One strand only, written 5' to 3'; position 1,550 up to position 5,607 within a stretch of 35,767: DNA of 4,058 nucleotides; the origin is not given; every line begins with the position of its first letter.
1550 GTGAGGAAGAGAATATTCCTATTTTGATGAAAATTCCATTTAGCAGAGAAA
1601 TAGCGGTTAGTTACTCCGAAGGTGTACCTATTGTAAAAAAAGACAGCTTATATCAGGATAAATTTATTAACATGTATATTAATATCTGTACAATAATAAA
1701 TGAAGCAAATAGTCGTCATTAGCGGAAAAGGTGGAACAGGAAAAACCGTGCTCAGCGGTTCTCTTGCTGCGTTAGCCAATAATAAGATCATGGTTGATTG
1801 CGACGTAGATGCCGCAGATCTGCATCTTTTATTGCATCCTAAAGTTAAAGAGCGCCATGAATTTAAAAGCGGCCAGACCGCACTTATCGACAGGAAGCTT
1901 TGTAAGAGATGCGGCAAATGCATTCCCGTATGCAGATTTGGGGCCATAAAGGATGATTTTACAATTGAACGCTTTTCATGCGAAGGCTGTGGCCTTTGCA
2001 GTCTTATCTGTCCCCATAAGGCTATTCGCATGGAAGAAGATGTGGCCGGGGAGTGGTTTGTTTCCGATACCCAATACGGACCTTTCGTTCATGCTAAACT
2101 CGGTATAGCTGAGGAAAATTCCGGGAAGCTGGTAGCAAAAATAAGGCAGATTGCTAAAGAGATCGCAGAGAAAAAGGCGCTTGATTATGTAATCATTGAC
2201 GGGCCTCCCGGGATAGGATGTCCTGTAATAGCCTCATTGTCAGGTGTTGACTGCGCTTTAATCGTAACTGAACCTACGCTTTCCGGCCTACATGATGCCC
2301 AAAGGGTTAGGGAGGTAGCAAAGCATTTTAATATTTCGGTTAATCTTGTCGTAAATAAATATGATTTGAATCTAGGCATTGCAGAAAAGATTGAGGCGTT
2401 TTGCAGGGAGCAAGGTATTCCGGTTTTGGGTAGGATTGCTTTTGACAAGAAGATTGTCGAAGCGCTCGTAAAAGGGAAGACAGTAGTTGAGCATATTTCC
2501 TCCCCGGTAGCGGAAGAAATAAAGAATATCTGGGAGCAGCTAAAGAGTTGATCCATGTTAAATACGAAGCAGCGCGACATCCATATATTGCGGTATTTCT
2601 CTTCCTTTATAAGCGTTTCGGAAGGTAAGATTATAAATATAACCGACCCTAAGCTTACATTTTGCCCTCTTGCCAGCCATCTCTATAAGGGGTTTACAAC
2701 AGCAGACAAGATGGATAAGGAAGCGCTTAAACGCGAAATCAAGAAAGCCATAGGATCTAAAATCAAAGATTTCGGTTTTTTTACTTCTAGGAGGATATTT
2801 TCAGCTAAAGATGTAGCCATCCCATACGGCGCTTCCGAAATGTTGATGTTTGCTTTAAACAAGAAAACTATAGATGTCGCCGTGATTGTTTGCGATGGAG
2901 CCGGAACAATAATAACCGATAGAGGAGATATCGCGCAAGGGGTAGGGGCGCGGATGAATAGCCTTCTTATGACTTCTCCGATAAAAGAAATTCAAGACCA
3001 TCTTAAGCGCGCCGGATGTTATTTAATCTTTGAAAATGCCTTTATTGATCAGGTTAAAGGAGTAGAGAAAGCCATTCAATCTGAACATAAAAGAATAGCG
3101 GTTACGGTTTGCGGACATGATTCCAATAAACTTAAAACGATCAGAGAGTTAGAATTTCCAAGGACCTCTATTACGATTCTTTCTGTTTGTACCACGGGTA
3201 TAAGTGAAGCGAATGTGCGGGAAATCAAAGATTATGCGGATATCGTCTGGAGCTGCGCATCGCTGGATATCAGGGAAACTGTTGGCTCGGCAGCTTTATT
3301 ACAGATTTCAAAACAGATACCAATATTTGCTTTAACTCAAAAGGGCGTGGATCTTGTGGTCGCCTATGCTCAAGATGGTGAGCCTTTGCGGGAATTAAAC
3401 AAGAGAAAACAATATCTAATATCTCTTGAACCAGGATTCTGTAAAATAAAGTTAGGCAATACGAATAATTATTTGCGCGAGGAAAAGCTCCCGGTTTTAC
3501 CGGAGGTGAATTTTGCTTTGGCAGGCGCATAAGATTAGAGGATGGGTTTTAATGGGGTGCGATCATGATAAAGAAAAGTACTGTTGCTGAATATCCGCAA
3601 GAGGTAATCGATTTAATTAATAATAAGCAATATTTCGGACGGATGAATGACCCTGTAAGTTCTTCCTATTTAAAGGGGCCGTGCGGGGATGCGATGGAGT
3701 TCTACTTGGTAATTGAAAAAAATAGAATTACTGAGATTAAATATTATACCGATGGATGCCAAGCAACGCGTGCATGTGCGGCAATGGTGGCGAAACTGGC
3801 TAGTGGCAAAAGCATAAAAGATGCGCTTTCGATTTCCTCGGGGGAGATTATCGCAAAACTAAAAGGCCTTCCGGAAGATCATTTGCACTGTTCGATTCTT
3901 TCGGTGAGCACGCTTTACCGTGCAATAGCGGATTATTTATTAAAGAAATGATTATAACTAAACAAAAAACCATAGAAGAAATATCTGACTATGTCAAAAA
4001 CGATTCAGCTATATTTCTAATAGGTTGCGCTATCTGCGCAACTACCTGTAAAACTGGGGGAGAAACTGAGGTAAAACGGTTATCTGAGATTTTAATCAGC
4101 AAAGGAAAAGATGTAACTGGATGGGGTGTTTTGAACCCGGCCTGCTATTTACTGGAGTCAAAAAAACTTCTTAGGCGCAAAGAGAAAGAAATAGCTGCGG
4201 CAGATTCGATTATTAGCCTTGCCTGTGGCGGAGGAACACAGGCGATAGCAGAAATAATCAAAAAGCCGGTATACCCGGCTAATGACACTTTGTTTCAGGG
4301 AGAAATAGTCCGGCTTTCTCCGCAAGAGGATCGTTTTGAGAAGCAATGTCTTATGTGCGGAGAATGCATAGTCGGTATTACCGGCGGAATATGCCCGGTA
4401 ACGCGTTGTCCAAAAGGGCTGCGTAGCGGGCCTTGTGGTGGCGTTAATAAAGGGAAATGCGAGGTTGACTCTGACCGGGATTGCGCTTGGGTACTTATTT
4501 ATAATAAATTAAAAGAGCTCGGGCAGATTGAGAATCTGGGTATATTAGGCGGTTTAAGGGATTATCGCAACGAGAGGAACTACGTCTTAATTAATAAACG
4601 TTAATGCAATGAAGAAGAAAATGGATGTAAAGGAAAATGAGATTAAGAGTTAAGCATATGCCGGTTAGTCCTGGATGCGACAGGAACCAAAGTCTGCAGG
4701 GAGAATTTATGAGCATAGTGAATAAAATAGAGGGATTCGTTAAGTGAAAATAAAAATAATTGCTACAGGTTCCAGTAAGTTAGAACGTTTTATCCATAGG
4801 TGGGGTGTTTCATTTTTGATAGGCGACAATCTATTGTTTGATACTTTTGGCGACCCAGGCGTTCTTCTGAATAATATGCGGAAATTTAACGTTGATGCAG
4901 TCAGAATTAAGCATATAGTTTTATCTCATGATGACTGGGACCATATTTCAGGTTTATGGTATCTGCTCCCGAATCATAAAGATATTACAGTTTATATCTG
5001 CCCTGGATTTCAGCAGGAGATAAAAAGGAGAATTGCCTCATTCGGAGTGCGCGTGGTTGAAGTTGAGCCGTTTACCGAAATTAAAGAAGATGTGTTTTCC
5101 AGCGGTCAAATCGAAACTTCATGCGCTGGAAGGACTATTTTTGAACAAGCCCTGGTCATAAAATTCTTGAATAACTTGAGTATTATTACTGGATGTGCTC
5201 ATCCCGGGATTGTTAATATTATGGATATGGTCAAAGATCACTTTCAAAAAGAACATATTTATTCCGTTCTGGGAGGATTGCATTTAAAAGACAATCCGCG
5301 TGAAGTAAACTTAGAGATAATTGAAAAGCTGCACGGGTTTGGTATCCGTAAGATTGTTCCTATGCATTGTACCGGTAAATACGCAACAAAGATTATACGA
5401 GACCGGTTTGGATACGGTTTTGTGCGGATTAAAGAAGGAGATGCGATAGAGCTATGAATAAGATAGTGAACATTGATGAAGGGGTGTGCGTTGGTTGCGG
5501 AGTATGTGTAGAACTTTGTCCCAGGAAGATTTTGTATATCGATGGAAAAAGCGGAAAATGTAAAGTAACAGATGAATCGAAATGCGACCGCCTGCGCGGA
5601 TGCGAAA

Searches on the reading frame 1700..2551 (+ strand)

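Call 105: search_protein_families(library=pfam, proteins=[window:1700-2551:+], max_evalue=0.0001)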
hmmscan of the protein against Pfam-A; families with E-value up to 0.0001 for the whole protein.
window:1700-2551:+ (283 aa): 13 families
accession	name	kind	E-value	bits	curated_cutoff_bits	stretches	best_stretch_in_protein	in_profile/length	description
PF10609.15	ParA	-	4e-17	62.9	27.1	1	147-281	99-245/246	NUBPL iron-transfer P-loop NTPase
PF01656.29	CbiA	-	3.3e-15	56.6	25.4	1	4-262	1-125/125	CobQ/CobB/MinD/ParA nucleotide binding domain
PF00037.32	Fer4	-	8e-12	44.9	21.1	2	63-84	3-24/24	4Fe-4S binding domain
PF12838.12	Fer4_7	-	4.6e-09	37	27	0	94-114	2-22/52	4Fe-4S dicluster domain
PF12837.12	Fer4_6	-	6.6e-09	35.7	25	1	61-83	2-24/24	4Fe-4S binding domain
PF13614.12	AAA_31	-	2.4e-08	34.6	27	0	158-210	115-171/177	AAA domain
PF13484.11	Fer4_16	-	4.5e-08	34.2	30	0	94-115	2-24/66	4Fe-4S double cluster binding domain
PF14697.11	Fer4_21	-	1.5e-07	31.9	35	1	61-111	1-59/59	4Fe-4S dicluster domain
PF00142.24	Fer4_NifH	-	1e-06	28.9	25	0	186-281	144-244/271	4Fe-4S iron sulfur cluster binding proteins, NifH/frxC family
PF25160.1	LdpA_Fe-S-bd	-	6e-06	26.4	27.6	0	87-112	21-46/49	LdpA Fe-S cluster-binding domain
PF12797.12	Fer4_2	-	3.1e-05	24.1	24.5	0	62-78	4-20/22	4Fe-4S binding domain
PF13187.11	Fer4_9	-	7.8e-05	23.1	27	0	68-109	2-52/52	4Fe-4S dicluster domain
PF13237.11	Fer4_10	-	9.6e-05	22.7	25.5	0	62-105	3-53/53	4Fe-4S dicluster domain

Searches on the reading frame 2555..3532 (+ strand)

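Call 105: search_protein_families(library=pfam, proteins=[window:2555-3532:+], max_evalue=0.0001)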
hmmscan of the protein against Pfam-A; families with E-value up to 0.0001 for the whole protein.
window:2555-3532:+ (325 aa): 1 family
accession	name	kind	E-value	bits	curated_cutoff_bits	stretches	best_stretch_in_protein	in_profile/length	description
PF09872.14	DUF2099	-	1.6e-76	257.4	25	1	17-270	9-254/257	Uncharacterized protein conserved in archaea (DUF2099)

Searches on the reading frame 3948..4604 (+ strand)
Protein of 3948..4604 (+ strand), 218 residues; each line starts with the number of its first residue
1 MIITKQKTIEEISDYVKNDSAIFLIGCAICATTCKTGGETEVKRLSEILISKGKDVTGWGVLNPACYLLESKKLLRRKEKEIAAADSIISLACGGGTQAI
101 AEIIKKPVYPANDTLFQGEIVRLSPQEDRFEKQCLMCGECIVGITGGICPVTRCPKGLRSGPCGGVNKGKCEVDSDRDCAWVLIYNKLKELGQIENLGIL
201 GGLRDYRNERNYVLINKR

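Call 105: search_protein_families(library=pfam, proteins=[window:3948-4604:+], max_evalue=0.0001)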
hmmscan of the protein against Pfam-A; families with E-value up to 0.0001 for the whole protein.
window:3948-4604:+ (218 aa): 1 family
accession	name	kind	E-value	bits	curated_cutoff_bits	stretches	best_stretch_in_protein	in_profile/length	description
PF12225.13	DUF5981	-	1.2e-30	105.4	23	1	110-199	2-87/95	Methylene-tetrahydrofolate reductase C terminal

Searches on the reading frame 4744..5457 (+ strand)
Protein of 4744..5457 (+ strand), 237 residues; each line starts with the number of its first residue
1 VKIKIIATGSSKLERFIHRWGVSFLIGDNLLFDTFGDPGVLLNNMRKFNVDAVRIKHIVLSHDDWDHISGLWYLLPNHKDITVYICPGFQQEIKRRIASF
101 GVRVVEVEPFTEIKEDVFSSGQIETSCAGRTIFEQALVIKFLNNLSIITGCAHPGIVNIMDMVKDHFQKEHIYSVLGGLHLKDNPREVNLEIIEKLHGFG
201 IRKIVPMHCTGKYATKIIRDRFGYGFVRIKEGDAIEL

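Call 105: search_protein_families(library=pfam, proteins=[window:4744-5457:+], max_evalue=0.0001)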
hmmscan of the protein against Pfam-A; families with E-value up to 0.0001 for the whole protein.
window:4744-5457:+ (237 aa): 2 families
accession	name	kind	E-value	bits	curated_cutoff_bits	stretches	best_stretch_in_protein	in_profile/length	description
PF12706.13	Lactamase_B_2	-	3.4e-07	30.5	27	1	29-108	2-91/200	Beta-lactamase superfamily domain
PF00753.33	Lactamase_B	-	6.2e-07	30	22.7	1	24-86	9-74/196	Metallo-beta-lactamase superfamily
